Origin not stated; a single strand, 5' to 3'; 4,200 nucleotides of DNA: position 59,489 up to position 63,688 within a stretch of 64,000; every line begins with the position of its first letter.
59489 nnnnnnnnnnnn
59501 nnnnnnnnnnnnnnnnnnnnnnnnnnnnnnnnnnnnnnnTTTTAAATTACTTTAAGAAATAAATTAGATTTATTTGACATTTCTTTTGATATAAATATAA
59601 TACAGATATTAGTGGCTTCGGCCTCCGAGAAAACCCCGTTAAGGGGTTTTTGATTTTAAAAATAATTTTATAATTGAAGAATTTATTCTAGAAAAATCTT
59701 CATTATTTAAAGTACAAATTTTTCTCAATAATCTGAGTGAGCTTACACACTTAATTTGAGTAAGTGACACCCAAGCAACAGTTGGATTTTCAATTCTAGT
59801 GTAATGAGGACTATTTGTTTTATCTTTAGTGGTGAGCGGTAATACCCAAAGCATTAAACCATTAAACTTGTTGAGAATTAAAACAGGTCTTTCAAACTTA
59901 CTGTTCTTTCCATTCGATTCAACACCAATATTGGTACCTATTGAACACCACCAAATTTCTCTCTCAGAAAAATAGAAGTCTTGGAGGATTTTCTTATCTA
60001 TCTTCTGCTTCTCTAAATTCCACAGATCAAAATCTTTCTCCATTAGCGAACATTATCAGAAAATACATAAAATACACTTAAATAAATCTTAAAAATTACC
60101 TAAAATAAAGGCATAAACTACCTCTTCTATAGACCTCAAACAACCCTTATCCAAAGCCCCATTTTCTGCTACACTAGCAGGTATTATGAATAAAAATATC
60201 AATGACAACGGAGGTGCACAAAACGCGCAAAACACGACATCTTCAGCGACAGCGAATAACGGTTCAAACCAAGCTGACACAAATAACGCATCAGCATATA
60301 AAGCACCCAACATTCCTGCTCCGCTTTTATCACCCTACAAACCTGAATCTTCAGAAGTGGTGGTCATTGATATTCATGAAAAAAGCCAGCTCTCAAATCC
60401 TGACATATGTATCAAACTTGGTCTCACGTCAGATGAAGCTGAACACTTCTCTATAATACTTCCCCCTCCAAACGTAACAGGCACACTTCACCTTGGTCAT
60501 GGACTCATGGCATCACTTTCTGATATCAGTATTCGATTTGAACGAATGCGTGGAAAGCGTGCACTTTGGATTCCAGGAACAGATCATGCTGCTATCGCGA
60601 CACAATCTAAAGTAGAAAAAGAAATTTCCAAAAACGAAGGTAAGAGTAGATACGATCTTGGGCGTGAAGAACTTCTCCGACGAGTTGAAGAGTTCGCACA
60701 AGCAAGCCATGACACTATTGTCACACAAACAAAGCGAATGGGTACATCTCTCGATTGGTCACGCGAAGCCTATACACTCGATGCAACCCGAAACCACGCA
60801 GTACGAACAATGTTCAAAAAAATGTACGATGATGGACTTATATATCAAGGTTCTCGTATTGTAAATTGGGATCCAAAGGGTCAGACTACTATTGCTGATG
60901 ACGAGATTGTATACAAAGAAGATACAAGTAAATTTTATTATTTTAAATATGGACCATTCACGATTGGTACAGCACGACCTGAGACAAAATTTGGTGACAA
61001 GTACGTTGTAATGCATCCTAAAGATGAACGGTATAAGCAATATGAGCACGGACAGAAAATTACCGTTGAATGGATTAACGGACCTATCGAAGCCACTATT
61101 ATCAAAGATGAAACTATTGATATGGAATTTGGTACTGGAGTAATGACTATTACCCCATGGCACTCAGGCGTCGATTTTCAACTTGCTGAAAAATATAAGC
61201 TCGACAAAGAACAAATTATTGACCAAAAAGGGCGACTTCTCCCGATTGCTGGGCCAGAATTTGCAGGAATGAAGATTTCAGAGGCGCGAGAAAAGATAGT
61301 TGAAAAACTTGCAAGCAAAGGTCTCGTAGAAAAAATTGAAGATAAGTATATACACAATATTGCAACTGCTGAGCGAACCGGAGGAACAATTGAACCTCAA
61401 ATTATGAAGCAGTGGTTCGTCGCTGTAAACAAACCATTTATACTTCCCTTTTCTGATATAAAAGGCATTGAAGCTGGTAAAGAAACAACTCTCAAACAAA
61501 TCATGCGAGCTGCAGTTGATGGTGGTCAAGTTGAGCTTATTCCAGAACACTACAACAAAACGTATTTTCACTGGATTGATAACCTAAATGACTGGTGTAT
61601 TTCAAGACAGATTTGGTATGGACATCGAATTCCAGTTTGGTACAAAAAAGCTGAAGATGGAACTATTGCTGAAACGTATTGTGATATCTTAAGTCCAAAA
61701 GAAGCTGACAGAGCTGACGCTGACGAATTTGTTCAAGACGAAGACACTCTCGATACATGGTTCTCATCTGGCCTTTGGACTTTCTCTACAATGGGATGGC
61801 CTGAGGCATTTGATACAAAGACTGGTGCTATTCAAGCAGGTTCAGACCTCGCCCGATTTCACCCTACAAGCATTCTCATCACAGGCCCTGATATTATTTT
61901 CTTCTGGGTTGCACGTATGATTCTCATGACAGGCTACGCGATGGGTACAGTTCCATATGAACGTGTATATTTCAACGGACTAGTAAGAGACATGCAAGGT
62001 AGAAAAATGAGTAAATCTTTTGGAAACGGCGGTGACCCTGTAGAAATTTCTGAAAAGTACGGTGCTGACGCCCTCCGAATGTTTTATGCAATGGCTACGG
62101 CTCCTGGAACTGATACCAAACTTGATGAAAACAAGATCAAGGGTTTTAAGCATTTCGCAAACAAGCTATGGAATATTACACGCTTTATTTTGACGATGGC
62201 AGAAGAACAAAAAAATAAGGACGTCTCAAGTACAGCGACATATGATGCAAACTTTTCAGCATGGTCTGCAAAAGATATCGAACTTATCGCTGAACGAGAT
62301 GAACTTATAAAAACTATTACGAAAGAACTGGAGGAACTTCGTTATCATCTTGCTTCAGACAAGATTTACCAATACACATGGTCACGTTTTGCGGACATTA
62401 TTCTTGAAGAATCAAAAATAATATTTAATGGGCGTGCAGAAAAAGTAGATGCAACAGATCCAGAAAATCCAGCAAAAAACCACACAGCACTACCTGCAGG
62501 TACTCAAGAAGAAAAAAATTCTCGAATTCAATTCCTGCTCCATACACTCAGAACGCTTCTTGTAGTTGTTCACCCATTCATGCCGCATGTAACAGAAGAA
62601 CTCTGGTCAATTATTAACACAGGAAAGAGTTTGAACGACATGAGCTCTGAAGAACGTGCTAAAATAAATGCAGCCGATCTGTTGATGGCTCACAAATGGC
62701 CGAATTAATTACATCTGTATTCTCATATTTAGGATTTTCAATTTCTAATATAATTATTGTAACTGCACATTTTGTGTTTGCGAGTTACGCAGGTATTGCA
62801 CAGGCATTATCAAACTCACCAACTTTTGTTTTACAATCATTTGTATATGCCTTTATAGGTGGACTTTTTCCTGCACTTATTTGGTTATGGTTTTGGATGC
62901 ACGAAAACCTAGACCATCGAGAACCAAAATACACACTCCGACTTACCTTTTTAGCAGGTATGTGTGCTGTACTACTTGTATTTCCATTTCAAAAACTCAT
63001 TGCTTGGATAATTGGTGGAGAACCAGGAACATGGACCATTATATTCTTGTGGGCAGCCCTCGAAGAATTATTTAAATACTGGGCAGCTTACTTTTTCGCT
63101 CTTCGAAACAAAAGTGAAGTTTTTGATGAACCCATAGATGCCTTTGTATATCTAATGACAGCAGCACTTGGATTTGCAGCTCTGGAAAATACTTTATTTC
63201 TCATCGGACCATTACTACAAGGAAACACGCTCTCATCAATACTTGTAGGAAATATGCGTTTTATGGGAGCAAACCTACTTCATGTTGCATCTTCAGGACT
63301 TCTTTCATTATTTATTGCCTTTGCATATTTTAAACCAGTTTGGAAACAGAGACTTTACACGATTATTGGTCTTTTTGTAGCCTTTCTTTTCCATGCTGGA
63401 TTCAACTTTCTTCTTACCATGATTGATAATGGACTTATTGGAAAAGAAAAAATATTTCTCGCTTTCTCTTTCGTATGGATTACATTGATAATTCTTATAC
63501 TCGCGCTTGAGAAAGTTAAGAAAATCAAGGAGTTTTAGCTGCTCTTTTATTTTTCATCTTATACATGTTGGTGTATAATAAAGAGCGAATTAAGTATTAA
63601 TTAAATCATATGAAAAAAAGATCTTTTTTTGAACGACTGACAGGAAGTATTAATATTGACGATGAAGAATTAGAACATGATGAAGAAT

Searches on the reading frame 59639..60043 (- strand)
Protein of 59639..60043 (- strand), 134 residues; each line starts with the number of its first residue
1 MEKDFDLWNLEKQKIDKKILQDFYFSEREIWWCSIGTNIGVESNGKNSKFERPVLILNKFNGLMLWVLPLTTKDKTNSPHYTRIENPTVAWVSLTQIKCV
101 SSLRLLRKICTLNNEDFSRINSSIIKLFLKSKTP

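Call 65: search_protein_families(library=pfam, proteins=[window:59639-60043:-])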
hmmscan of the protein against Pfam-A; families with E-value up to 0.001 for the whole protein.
window:59639-60043:- (134 aa): 1 family
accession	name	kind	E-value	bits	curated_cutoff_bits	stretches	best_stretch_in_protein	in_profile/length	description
PF02452.23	PemK_toxin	-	1.3e-13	51.5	23.1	1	28-128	3-109/109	PemK-like, MazF-like toxin of type II toxin-antitoxin system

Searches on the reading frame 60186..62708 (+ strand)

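Call 65: search_protein_families(library=pfam, proteins=[window:60186-62708:+])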
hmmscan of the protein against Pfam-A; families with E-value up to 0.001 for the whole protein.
window:60186-62708:+ (840 aa): 4 families
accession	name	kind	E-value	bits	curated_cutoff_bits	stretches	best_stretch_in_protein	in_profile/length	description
PF00133.28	tRNA-synt_1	-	1.3e-117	393.6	22.7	1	82-646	19-413/414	tRNA synthetases class I (I, L, M and V)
PF09334.17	tRNA-synt_1g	-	3.6e-18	65.9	20.1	2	95-241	8-135/391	tRNA synthetases class I (M)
PF08264.19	Anticodon_1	-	8.3e-17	61.9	25.1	1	699-839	3-105/148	Anticodon-binding domain of tRNA ligase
PF13603.12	tRNA-synt_1_2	-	0.00038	20.5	25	0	312-350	107-145/185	Leucyl-tRNA synthetase, editing domain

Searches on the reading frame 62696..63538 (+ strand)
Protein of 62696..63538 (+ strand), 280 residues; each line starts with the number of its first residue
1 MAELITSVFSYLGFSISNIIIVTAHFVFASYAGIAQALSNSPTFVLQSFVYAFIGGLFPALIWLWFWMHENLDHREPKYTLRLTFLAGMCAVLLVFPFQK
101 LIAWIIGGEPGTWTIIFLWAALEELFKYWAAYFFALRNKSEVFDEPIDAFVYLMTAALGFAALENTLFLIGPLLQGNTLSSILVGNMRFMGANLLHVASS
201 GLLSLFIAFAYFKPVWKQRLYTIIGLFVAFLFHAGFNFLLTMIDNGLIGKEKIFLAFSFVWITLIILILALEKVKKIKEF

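Call 65: search_protein_families(library=pfam, proteins=[window:62696-63538:+])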
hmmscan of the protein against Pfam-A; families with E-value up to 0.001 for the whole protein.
window:62696-63538:+ (280 aa): 1 family
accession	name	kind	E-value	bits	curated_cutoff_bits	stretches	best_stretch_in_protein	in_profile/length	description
PF13367.11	PrsW-protease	-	1.8e-21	77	23.5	1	76-258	1-190/196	PrsW family intramembrane metalloprotease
